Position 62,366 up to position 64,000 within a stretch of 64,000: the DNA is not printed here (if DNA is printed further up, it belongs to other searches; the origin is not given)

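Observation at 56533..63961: Glycan-modification cluster with two class-B (B12) radical-SAM enzymes flanking two GT-C-like membrane proteins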

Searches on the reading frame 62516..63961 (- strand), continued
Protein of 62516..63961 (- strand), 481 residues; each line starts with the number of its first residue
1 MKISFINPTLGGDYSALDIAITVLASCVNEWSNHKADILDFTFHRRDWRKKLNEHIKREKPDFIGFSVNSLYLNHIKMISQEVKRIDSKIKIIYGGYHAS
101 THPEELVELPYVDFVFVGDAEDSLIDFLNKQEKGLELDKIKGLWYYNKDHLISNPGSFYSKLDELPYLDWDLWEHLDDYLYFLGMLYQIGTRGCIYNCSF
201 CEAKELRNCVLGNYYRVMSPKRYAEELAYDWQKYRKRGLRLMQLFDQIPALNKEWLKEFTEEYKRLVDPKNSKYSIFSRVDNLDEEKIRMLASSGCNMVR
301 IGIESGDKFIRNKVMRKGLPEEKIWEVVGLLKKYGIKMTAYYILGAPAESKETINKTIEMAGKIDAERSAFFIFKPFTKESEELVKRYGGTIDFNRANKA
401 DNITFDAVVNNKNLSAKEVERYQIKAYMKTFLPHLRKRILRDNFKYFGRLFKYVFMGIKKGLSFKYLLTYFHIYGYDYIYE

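Call 56: find_homologous_proteins(query=window:62516-63961:-, max_evalue=1e-30)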
Query window:62516-63961:- (481 aa): 140 proteins with E <= 1e-30 among 6626 candidates; the best 120 are listed.
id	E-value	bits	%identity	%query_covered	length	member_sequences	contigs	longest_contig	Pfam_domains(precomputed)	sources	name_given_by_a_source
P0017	0.0e+0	1108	100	100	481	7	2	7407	PF04055.28,PF02310.25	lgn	-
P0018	4.3e-197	674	61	100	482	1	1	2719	PF04055.28,PF02310.25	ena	-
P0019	5.6e-193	660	61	100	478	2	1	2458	PF04055.28,PF02310.25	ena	-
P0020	6.6e-184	631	59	100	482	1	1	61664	PF04055.28,PF02310.25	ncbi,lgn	ncbi:MAG: radical SAM protein [Candidatus Woesearchaeota archaeon]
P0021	7.4e-184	630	57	100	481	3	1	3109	PF04055.28,PF02310.25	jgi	jgi:magnesium-protoporphyrin IX monomethyl ester (oxidative) cyclase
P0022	1.1e-178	613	58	100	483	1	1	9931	PF04055.28,PF02310.25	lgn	-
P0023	4.0e-177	608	53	100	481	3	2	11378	PF04055.28,PF02310.25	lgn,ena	-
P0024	1.3e-166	574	54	100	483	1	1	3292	PF04055.28,PF02310.25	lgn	-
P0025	4.1e-165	569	51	100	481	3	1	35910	PF04055.28,PF02310.25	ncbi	ncbi:MAG: radical SAM protein [Candidatus Woesearchaeota archaeon]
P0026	5.9e-162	558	51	100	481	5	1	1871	PF04055.28,PF02310.25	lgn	-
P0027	1.1e-160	554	52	100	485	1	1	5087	PF04055.28,PF02310.25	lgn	-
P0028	2.8e-159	549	51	100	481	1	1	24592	PF04055.28,PF02310.25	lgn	-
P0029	5.8e-159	548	50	100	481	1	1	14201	PF04055.28,PF02310.25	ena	-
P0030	1.6e-158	547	50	100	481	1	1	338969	PF04055.28,PF02310.25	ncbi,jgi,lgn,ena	ncbi:MAG: radical SAM protein [Candidatus Omnitrophota bacterium]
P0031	2.6e-158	546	51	100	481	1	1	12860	PF04055.28,PF02310.25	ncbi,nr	ncbi:radical SAM protein [Candidatus Woesearchaeota archaeon]|nr:radical SAM protein [Candidatus Woe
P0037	5.1e-157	542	51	100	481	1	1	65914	PF04055.28,PF02310.25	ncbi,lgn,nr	ncbi:cobalamin-dependent protein [Candidatus Woesearchaeota archaeon]|nr:cobalamin-dependent protein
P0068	5.4e-152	525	49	100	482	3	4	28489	PF04055.28,PF02310.25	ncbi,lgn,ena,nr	ncbi:MAG: B12-binding domain-containing radical SAM protein [Nanoarchaeota archaeon]|nr:B12-binding 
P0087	4.8e-148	512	48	100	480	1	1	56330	PF04055.28,PF02310.25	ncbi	ncbi:MAG: radical SAM protein [Elusimicrobiota bacterium]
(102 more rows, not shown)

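Call 59: find_encoding_contigs(protein=P0030, flank=10000, max_places=2)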
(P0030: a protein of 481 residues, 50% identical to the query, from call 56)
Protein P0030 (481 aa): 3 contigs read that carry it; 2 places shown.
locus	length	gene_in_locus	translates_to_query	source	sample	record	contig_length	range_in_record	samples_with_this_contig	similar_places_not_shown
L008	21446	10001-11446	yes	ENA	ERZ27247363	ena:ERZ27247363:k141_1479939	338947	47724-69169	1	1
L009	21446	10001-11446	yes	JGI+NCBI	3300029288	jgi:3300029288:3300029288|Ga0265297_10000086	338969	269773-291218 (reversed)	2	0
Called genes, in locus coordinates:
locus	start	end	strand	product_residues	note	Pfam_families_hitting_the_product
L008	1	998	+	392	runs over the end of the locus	PF22421:SYY_C-terminal (faint), PF00579:tRNA-synt_1b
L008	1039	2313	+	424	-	PF01943:Polysacc_synt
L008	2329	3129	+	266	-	PF00535:Glycos_transf_2, PF13641:Glyco_tranf_2_3 (weak)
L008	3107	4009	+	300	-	PF00535:Glycos_transf_2, PF13641:Glyco_tranf_2_3 (faint), PF13632:Glyco_trans_2_3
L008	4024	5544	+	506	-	PF04055:Radical_SAM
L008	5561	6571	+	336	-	-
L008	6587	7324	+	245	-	PF00535:Glycos_transf_2, PF13641:Glyco_tranf_2_3 (weak)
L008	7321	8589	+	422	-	PF00890:FAD_binding_2, PF01266:DAO, PF01593:Amino_oxidase, PF12831:FAD_oxidored (weak), PF13450:NAD_binding_8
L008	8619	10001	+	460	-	PF02310:B12-binding, PF04055:Radical_SAM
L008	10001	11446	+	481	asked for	PF02310:B12-binding, PF04055:Radical_SAM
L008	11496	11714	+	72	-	PF03083:MtN3_slv, PF04193:PQ-loop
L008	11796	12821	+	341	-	PF01408:GFO_IDH_MocA, PF02894:GFO_IDH_MocA_C, PF22725:GFO_IDH_MocA_C3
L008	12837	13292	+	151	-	PF25084:LbH_EIF2B (faint), PF25087:GMPPB_C (weak), PF00132:Hexapep, PF14602:Hexapep_2 (weak)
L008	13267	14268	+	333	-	PF00535:Glycos_transf_2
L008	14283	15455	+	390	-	PF00534:Glycos_transf_1, PF13524:Glyco_trans_1_2, PF13692:Glyco_trans_1_4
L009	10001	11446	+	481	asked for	PF02310:B12-binding, PF04055:Radical_SAM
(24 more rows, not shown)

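Call 60: find_encoding_contigs(protein=P0020, flank=10000, max_places=2)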
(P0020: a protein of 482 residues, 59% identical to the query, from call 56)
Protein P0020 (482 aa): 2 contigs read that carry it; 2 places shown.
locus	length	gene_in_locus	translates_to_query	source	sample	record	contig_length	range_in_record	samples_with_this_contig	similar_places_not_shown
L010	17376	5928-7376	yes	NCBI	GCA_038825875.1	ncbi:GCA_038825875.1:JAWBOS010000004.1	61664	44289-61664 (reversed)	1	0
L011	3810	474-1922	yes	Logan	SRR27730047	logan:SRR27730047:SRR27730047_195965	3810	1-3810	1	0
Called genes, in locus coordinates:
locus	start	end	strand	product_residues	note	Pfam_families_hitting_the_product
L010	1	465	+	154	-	?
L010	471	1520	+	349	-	-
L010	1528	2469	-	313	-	PF04055:Radical_SAM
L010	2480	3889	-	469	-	PF13353:Fer4_12, PF04055:Radical_SAM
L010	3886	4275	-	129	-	-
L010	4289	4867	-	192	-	PF27806:HxsD (weak)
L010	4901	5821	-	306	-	PF04055:Radical_SAM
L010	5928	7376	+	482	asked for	PF02310:B12-binding, PF04055:Radical_SAM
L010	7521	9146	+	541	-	PF02518:HATPase_c, PF13589:HATPase_c_3, PF09239:Topo-VIb_trans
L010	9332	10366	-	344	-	PF25145:NfeD1b_N (weak), PF01343:Peptidase_S49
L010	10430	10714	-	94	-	-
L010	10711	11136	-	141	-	PF11969:DcpS_C, PF01230:HIT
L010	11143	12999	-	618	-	PF01841:Transglut_core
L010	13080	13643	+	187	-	PF01300:Sua5_yciO_yrdC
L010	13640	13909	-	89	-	-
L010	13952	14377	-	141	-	PF02675:AdoMet_dc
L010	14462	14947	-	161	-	-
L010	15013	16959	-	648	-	PF04851:ResIII, PF06733:DEAD_2, PF13307:Helicase_C_2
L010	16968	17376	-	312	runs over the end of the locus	PF00383:dCMP_cyt_deam_1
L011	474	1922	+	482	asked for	PF02310:B12-binding, PF04055:Radical_SAM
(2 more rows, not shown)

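Call 64: find_encoding_contigs(protein=P0037, flank=10000, max_places=1)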
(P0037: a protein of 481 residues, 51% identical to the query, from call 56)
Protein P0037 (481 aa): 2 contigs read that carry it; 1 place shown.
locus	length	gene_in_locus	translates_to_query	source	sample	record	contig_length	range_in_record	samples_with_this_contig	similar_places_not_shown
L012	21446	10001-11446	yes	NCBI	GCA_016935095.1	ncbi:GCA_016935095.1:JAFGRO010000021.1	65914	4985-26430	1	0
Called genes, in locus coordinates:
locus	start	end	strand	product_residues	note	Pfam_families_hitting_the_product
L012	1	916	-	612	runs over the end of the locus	PF00482:T2SSF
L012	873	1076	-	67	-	-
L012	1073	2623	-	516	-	PF00437:T2SSE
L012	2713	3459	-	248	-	-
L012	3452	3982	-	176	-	-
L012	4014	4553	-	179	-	-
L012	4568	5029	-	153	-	-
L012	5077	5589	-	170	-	-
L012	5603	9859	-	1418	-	-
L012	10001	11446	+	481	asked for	PF02310:B12-binding, PF04055:Radical_SAM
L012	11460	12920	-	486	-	PF02310:B12-binding, PF04055:Radical_SAM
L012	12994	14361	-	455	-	PF02310:B12-binding, PF04055:Radical_SAM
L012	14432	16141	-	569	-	-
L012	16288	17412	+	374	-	-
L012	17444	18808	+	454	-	PF04055:Radical_SAM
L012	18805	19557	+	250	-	-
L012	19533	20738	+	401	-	PF01041:DegT_DnrJ_EryC1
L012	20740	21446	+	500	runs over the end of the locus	PF02310:B12-binding, PF04055:Radical_SAM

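Call 65: find_encoding_contigs(protein=P0025, flank=10000, max_places=1)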
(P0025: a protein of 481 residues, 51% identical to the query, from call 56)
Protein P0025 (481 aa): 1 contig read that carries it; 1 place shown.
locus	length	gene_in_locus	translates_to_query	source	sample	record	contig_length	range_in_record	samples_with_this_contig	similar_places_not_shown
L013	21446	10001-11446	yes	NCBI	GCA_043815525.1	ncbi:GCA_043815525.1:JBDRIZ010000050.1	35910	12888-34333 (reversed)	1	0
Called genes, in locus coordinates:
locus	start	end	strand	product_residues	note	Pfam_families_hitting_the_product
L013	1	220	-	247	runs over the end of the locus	PF04055:Radical_SAM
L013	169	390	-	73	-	-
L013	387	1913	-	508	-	PF02310:B12-binding, PF04055:Radical_SAM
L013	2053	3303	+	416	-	PF13173:AAA_14, PF13635:DUF4143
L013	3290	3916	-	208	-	PF02607:B12-binding_2, PF02310:B12-binding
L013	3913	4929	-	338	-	PF01208:URO-D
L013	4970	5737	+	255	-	-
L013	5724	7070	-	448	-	PF02310:B12-binding, PF04055:Radical_SAM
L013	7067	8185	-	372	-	PF17651:Raco_middle, PF14574:RACo_C_ter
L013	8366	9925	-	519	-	PF04055:Radical_SAM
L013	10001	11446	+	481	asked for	PF02310:B12-binding, PF04055:Radical_SAM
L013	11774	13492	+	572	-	PF13231:PMT_2 (weak)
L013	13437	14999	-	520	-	PF02310:B12-binding (weak), PF04055:Radical_SAM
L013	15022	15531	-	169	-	-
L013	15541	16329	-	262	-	-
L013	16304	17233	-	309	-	PF04055:Radical_SAM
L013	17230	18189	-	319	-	PF04055:Radical_SAM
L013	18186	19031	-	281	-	PF00515:TPR_1 (faint), PF13181:TPR_8 (faint), PF13414:TPR_11 (faint), PF13431:TPR_17 (faint)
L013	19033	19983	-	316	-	PF04055:Radical_SAM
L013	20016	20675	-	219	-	-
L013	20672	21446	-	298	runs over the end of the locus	PF04055:Radical_SAM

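Call 69: find_encoding_contigs(protein=P0087, flank=10000, max_places=1)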
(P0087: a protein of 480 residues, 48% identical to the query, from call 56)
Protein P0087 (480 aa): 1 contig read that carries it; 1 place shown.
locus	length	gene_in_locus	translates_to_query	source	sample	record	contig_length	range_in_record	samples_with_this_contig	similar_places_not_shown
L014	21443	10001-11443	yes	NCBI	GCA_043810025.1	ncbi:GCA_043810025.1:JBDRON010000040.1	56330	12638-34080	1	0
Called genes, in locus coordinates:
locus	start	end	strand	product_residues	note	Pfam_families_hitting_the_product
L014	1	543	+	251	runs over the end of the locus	PF01416:PseudoU_synth_1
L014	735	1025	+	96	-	PF12797:Fer4_2 (faint)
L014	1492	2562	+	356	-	PF00512:HisKA, PF02518:HATPase_c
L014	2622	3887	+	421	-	PF07498:Rho_N, PF07497:Rho_RNA_bind, PF00006:ATP-synt_ab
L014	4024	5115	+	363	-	PF00041:fn3 (faint)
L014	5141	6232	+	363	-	-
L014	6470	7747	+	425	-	PF01266:DAO (faint), PF01593:Amino_oxidase, PF03486:HI0933_like (faint), PF13450:NAD_binding_8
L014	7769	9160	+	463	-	PF02310:B12-binding, PF19864:Radical_SAM_N2 (weak), PF04055:Radical_SAM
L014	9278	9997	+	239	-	PF00535:Glycos_transf_2, PF13641:Glyco_tranf_2_3 (faint)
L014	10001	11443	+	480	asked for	PF02310:B12-binding, PF04055:Radical_SAM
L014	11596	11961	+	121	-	PF00072:Response_reg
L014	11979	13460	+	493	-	PF01336:tRNA_anti-codon, PF00152:tRNA-synt_2, PF01409:tRNA-synt_2d (faint)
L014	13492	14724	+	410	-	PF12704:MacB_PCD, PF02687:FtsX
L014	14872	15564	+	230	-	PF02463:SMC_N (weak), PF00005:ABC_tran, PF13304:AAA_21 (faint)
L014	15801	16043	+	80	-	PF13711:DUF4160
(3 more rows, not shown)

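Call 70: find_encoding_contigs(protein=P0068, flank=10000, max_places=1)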
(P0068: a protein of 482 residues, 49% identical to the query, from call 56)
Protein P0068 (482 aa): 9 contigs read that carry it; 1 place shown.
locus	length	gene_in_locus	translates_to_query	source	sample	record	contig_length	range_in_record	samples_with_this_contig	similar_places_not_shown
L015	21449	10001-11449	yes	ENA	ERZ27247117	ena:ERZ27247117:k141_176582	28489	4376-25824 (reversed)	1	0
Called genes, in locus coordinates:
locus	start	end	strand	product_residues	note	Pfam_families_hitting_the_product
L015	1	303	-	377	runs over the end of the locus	PF00162:PGK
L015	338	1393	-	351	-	PF00044:Gp_dh_N, PF02800:Gp_dh_C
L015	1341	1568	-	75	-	-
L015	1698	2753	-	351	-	PF21088:MS_channel_1st, PF00924:MS_channel_2nd, PF21082:MS_channel_3rd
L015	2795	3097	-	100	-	PF03091:CutA1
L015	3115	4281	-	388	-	PF00493:MCM, PF00158:Sigma54_activat (faint), PF07726:AAA_3 (faint), PF07728:AAA_5 (weak), PF01078:Mg_chelatase (weak), PF17855:MCM_lid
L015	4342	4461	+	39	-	-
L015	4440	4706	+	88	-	-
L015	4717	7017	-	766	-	PF03104:DNA_pol_B_exo1, PF00136:DNA_pol_B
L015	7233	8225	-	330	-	PF01609:DDE_Tnp_1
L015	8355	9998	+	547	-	PF13231:PMT_2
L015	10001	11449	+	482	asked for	PF02310:B12-binding, PF04055:Radical_SAM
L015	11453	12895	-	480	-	-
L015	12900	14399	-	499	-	PF09852:DUF2079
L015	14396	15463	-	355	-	-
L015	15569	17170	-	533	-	PF13231:PMT_2 (weak)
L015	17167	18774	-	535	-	PF02543:Carbam_trans_N, PF22521:HypF_C_2 (faint), PF16861:Carbam_trans_C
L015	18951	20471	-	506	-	PF09852:DUF2079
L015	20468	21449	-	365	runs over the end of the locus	PF00657:Lipase_GDSL, PF13472:Lipase_GDSL_2 (weak)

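Call 88: search_protein_families(library=pfam, proteins=[L012:14432-16141:-, L013:11774-13492:+, L015:11453-12895:-, L012:5603-9859:-], max_evalue=0.05)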
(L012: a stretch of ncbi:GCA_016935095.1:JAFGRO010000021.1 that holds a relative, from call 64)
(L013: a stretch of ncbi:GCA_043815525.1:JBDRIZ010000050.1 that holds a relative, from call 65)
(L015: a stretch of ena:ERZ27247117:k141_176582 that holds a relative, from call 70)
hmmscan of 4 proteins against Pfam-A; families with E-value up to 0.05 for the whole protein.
L012:14432-16141:- (569 aa): 1 family
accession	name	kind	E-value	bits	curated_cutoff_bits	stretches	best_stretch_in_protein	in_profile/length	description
PF13231.12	PMT_2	-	0.014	16.1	26.1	1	171-292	28-154/160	Dolichyl-phosphate-mannose-protein mannosyltransferase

L013:11774-13492:+ (572 aa): 1 family
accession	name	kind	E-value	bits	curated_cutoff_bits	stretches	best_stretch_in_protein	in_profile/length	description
PF13231.12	PMT_2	-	3.1e-08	34.4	26.1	1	107-268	1-157/160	Dolichyl-phosphate-mannose-protein mannosyltransferase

L015:11453-12895:- (480 aa): 0 families

L012:5603-9859:- (1418 aa): 1 family
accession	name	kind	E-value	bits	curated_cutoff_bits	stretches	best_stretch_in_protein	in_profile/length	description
PF07495.19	Y_Y_Y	-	0.023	15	26.6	1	961-996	29-64/65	Y_Y_Y domain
